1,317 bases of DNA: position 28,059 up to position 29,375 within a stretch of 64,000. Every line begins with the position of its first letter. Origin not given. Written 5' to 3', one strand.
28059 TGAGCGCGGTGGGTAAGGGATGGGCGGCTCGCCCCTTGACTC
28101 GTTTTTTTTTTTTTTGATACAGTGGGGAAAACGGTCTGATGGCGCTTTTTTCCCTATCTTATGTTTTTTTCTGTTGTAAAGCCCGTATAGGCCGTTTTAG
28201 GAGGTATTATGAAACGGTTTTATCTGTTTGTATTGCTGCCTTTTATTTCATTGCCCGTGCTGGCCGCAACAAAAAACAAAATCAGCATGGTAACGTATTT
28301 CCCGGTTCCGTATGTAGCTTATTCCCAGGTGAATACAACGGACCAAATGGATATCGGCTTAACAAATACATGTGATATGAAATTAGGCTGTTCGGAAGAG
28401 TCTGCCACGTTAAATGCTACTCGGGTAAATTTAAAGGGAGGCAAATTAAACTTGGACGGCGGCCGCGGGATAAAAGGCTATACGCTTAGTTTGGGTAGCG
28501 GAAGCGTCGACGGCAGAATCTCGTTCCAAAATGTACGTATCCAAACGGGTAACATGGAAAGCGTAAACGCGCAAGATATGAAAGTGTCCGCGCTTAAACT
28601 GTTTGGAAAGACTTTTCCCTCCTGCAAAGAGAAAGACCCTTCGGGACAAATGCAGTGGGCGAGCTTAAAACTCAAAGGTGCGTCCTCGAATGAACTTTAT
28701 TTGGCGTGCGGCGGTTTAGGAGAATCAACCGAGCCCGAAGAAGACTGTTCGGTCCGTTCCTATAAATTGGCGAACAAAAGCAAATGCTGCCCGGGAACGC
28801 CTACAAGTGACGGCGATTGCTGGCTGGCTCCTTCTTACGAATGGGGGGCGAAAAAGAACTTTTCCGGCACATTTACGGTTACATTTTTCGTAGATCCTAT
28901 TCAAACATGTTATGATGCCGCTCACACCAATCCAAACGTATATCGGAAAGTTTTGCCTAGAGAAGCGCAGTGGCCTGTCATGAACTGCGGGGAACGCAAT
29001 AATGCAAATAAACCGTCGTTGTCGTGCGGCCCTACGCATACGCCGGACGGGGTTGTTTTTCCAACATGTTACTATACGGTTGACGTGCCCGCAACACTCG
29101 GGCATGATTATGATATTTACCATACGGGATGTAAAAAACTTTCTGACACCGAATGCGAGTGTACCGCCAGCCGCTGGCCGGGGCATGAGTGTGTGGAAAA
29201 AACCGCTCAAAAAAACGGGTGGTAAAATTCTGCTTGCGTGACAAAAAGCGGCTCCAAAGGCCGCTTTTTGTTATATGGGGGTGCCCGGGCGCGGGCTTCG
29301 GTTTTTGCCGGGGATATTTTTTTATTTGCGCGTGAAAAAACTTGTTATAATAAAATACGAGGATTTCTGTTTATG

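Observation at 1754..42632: Six-copy promoter family whose -35/-10 spacer is a poly-T tract: candidate phase-variable pilin / surface-protein regulon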

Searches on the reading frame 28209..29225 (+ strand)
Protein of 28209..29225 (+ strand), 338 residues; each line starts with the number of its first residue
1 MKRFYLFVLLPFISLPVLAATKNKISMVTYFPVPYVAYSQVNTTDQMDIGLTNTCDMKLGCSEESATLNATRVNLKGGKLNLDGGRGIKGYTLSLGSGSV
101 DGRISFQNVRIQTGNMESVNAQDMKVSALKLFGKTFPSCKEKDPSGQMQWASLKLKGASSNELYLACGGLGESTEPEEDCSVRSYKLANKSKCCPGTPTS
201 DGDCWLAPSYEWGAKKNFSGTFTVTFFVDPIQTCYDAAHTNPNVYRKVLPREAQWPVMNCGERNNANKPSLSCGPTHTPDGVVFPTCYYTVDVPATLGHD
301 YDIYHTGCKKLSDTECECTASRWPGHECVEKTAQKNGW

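Call 5: search_protein_families(library=pfam, proteins=[window:28209-29225:+], max_evalue=0.01)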
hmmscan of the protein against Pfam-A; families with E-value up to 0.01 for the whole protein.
window:28209-29225:+ (338 aa): 0 families

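Call 18: find_encoding_contigs(protein=window:28209-29225:+, flank=400, max_places=10)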
Protein window:28209-29225:+ (338 aa): 24 contigs read that carry it; 1 place shown.
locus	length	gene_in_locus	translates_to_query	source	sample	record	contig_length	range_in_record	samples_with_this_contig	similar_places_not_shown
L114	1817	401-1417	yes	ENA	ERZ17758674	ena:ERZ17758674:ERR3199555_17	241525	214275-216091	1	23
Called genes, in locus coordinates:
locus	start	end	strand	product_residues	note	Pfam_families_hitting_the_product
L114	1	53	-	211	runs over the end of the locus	PF13441:Gly-zipper_YMGG, PF13488:Gly-zipper_Omp (weak), PF00691:OmpA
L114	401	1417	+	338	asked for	-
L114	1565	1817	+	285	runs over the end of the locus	PF06271:RDD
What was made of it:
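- Tried and rejected: A small flank did not help (call 18).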

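Call 20: find_related_loci(query=window:28209-29225:+, collection=metagenome_contigs, flank=2500)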
Query window:28209-29225:+ (338 aa) in metagenome_contigs; peptide patterns used: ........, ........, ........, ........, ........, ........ (x = any residue, [..] = any of these).
16 stretches matched a pattern, but none encodes a relative of the query by tblastn (E <= 1e-3).
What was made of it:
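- Tried and rejected: A protein-based search of JGI metagenomes with the 28209 protein found no relative (call 20).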

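Call 65: find_homologous_proteins(query=window:28209-29225:+)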
Query window:28209-29225:+ (338 aa): 75 proteins with E <= 0.001 among 1325 candidates.
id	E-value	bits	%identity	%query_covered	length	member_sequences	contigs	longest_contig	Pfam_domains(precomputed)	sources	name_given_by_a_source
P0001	3.7e-226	768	96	100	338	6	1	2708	-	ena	-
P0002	7.1e-114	399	88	61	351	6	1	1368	-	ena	-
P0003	1.6e-100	355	85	55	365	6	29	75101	-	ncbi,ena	-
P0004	1.9e-92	328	74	63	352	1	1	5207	-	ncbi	-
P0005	2.6e-92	328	76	63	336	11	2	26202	-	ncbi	-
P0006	8.9e-91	323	67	69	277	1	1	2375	-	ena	-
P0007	1.0e-89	319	89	50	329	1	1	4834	-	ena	-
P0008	1.5e-89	319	60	75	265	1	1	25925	-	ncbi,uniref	ncbi:MAG: hypothetical protein ACI37O_01905 [Candidatus Avelusimicrobium sp.]|uniref:hypothetical pr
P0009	2.4e-88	315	72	63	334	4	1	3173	-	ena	-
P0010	3.6e-86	308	84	51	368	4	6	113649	-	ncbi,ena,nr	ncbi:MAG: hypothetical protein J6J74_07700 [Elusimicrobiaceae bacterium]|nr:hypothetical protein [El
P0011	4.5e-86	307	75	60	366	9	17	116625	-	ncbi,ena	-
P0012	1.2e-84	303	81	51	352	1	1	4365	-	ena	-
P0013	2.0e-84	302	70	66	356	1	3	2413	-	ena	-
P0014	5.4e-84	300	62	68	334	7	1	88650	-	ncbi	-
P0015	5.2e-81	291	80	51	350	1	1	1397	-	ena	-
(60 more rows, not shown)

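Call 71: predict_structure(alignment_id=A3)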
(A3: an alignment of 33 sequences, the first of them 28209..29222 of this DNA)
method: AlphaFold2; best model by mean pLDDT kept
length: 338 residues; sequences in the alignment: 33
mean_pLDDT: 44.2   pTM: 0.23
mean pLDDT of the five models: 44.2, 42.6, 41.1, 40.4, 38.8
residues with pLDDT >= 90: 0; 70-90: 24; 50-70: 59; < 50: 255
segments of 3 or more residues with pLDDT < 50: 14-64, 66-125, 197-203, 205-338
pLDDT, mean of each block of 10 residues (from residue 1): 57 50 40 39 38 39 42 42 42 37 33 35 48 65 75 67 69 57 63 57 41 29 36 34 29 30 38 39 38 40 40 43 35 33
secondary structure, 60 per line:
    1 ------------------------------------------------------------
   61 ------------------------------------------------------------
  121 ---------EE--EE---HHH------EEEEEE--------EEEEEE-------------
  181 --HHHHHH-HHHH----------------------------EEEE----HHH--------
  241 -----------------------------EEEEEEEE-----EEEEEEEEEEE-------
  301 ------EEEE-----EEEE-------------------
elements in order: E148-153 E162-167 H183-188 H190-193 E222-225 E270-277 E283-293 E307-310 E316-319

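Call 73: find_encoding_contigs(protein=P0001, flank=3000, max_places=10)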
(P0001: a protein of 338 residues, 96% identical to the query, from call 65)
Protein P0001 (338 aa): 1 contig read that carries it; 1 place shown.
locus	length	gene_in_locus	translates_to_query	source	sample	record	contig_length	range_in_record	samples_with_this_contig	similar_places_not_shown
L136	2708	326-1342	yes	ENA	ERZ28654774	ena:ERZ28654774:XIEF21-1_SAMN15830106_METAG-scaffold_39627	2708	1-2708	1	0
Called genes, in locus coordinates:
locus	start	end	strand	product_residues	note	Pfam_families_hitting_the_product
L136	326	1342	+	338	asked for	-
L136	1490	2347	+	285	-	PF06271:RDD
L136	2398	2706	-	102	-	?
